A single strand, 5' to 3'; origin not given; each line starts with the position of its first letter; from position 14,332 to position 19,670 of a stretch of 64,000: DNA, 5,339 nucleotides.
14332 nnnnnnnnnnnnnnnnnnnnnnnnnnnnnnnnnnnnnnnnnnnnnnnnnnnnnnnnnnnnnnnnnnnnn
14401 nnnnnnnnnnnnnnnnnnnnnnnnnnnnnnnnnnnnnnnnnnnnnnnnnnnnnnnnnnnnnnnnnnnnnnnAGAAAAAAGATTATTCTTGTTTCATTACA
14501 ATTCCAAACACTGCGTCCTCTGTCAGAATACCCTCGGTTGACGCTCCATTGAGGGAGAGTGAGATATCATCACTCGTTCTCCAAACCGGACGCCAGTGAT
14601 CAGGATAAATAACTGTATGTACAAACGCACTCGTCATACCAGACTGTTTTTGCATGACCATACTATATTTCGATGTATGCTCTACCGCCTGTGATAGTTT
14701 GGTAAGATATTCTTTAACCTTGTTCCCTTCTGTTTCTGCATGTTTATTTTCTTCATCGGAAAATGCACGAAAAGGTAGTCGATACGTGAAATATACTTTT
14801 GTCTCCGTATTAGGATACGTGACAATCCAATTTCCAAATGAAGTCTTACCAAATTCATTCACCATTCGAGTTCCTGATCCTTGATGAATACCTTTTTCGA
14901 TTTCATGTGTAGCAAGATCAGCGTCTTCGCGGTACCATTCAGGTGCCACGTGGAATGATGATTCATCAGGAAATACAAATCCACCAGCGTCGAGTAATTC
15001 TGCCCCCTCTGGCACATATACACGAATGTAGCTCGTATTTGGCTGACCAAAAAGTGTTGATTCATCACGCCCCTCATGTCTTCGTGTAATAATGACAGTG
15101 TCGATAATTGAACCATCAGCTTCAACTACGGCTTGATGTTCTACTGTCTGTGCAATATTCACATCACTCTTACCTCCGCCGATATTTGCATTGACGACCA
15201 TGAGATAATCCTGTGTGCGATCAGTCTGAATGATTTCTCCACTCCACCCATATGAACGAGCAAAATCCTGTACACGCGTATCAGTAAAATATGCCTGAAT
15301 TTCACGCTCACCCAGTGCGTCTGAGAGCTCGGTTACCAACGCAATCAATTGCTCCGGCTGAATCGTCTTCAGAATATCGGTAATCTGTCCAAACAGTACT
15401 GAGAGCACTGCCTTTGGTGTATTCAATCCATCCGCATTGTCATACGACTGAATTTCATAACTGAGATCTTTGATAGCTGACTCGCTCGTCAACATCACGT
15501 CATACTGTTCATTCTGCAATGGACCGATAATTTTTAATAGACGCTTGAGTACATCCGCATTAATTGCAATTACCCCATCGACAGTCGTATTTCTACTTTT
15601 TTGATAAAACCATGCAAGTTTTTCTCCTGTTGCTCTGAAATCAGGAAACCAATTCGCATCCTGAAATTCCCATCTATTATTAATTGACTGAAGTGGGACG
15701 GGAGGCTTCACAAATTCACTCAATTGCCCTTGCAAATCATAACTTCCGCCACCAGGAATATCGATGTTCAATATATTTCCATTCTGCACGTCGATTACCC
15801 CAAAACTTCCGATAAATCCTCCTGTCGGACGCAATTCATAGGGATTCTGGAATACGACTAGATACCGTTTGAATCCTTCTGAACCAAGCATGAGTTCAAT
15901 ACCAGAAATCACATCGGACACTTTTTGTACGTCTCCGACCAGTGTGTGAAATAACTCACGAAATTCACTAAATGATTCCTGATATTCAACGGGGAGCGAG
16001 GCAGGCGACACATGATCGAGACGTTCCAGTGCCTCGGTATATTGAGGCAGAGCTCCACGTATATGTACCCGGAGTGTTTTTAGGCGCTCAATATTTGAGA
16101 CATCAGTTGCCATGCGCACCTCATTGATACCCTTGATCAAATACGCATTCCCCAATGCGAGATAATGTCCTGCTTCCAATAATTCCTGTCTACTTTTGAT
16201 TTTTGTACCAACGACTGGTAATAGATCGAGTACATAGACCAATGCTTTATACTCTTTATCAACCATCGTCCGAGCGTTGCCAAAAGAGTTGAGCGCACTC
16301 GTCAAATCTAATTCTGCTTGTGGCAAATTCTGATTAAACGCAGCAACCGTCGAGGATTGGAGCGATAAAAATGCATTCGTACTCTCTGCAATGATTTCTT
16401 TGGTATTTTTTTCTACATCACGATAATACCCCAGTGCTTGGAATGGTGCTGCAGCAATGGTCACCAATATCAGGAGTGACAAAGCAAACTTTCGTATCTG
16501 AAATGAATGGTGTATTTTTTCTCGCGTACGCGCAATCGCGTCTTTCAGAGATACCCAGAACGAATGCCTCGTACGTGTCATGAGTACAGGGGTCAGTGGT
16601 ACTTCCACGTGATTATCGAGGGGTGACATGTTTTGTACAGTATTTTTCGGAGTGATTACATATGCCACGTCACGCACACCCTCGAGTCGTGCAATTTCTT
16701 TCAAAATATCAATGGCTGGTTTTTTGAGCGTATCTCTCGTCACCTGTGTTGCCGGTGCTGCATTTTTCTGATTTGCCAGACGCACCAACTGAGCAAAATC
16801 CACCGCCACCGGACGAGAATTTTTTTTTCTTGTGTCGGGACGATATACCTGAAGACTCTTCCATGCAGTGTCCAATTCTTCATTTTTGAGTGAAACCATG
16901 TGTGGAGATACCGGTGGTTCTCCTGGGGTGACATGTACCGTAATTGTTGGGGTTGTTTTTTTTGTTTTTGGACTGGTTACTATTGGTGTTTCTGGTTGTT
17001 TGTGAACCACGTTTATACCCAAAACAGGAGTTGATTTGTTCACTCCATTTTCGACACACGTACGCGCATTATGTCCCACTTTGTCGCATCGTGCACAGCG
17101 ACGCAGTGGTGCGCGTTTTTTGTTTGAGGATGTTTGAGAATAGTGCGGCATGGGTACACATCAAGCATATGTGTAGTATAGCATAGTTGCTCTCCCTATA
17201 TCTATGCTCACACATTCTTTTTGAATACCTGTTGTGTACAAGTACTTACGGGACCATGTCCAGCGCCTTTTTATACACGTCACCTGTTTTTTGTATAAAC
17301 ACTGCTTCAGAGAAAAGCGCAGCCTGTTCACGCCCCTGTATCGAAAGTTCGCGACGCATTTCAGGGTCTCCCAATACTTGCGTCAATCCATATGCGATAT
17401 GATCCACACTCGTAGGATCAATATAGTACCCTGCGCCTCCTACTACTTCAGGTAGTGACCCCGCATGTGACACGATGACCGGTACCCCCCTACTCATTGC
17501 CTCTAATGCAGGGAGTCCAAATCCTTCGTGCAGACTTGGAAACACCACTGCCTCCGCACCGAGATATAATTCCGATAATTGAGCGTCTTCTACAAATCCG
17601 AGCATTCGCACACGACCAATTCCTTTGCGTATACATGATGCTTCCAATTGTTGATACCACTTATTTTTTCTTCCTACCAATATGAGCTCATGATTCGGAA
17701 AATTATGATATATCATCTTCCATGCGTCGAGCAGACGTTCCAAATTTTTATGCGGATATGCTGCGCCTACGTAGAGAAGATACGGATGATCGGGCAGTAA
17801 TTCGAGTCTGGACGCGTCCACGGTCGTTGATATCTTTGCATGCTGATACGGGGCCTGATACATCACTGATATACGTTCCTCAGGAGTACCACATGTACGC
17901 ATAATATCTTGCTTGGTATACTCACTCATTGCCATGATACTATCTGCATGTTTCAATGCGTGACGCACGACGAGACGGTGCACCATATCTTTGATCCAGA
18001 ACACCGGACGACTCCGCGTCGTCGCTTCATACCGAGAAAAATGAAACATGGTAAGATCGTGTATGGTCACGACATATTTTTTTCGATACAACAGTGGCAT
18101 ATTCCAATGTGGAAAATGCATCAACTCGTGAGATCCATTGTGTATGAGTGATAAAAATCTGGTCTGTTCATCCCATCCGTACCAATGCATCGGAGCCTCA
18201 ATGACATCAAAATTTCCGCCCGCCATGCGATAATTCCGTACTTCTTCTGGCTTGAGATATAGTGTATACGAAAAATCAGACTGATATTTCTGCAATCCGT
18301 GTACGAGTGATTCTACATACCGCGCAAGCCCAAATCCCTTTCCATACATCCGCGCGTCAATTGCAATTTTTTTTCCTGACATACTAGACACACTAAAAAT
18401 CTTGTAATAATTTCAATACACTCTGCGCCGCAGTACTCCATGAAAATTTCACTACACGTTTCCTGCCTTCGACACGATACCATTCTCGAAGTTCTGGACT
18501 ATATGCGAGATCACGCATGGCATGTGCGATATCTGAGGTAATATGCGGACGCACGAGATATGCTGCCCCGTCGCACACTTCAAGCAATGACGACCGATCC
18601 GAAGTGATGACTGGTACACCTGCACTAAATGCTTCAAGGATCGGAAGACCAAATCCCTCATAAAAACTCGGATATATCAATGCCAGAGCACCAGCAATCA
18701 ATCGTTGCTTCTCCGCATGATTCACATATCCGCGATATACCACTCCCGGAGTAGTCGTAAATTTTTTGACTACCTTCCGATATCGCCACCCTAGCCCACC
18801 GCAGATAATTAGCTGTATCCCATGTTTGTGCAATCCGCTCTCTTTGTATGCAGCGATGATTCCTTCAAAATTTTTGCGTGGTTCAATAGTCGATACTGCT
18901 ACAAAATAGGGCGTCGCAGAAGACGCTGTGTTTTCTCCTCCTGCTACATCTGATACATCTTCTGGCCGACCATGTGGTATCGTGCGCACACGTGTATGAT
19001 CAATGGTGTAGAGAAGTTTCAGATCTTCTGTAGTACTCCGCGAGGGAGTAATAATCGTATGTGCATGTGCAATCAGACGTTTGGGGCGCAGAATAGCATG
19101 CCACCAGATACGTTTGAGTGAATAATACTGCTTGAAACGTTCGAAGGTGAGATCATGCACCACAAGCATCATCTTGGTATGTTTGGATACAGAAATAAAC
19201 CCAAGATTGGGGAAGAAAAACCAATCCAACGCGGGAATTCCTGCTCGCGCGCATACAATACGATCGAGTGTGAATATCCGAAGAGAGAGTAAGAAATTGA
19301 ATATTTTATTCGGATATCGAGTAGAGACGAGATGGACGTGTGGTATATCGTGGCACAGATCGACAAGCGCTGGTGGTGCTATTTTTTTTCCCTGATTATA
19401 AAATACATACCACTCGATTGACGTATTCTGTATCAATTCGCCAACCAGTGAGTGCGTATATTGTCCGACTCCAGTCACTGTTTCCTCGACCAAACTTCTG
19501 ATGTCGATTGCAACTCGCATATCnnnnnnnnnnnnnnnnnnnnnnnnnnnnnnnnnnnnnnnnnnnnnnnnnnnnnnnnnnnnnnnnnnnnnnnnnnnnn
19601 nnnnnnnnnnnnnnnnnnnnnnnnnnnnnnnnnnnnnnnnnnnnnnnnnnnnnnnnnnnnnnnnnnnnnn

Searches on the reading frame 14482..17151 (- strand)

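Call 31: search_protein_families(library=pfam, proteins=[window:14482-17151:-], max_evalue=0.001)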
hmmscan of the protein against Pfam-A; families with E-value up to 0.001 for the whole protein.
window:14482-17151:- (889 aa): 1 family
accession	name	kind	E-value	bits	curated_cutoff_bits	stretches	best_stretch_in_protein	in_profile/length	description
PF13196.11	DUF4012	-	1.7e-25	90.6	28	1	426-563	2-139/144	Protein of unknown function (DUF4012)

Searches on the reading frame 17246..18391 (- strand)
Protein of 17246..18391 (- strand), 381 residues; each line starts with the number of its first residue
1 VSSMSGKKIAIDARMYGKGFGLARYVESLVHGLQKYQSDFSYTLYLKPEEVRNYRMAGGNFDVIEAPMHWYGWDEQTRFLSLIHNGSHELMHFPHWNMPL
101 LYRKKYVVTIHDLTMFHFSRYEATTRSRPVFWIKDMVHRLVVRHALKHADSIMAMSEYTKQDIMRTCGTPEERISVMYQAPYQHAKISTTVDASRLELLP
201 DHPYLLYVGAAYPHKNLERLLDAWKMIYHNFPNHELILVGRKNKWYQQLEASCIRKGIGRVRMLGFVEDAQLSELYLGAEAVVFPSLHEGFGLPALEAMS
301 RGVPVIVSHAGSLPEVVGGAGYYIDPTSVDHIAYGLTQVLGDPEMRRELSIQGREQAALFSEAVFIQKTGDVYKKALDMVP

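Call 31: search_protein_families(library=pfam, proteins=[window:17246-18391:-], max_evalue=0.001)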
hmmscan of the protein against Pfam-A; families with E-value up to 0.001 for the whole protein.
window:17246-18391:- (381 aa): 5 families
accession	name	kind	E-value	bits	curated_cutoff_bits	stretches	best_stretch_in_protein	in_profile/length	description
PF00534.26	Glycos_transf_1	-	2.7e-34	118.6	26.4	1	200-355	13-171/172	Glycosyl transferases group 1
PF13692.12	Glyco_trans_1_4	-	3.6e-27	95.8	27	1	203-342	2-142/142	Glycosyl transferases group 1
PF20706.3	GT4-conflict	-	4.5e-12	46.1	26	1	201-310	196-313/385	Family 4 Glycosyltransferase in conflict systems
PF13439.12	Glyco_transf_4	-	1.5e-09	38.6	28.5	1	21-178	3-163/170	Glycosyltransferase Family 4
PF13579.12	Glyco_trans_4_4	-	5.6e-07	30.5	29.7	1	21-177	2-155/158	Glycosyl transferase 4-like domain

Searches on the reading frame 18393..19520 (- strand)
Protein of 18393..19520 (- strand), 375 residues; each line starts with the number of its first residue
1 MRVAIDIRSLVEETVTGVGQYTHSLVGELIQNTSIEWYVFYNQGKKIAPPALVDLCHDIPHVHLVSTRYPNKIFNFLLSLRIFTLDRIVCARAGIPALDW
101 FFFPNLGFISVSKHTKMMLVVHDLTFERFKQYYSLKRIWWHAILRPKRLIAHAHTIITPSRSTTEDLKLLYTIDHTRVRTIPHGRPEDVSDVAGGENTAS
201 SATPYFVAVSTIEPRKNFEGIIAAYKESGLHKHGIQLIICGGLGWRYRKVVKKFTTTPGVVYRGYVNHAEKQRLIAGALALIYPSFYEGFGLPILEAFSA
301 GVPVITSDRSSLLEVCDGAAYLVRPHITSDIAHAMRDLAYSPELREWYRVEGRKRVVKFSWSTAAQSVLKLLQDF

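Call 31: search_protein_families(library=pfam, proteins=[window:18393-19520:-], max_evalue=0.001)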
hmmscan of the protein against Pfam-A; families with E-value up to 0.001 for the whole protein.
window:18393-19520:- (375 aa): 5 families
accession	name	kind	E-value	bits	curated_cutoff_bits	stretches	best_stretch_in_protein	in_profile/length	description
PF00534.26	Glycos_transf_1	-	2.6e-22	79.6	26.4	1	202-354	14-171/172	Glycosyl transferases group 1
PF13692.12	Glyco_trans_1_4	-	1.3e-17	64.8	27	1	204-338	2-139/142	Glycosyl transferases group 1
PF13439.12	Glyco_transf_4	-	2.5e-08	34.6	28.5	1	16-184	2-165/170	Glycosyltransferase Family 4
PF20706.3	GT4-conflict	-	4.1e-08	33.1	26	1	230-316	229-320/385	Family 4 Glycosyltransferase in conflict systems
PF13524.12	Glyco_trans_1_2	-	5.7e-05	23.5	25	1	233-365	13-139/144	Glycosyl transferase-like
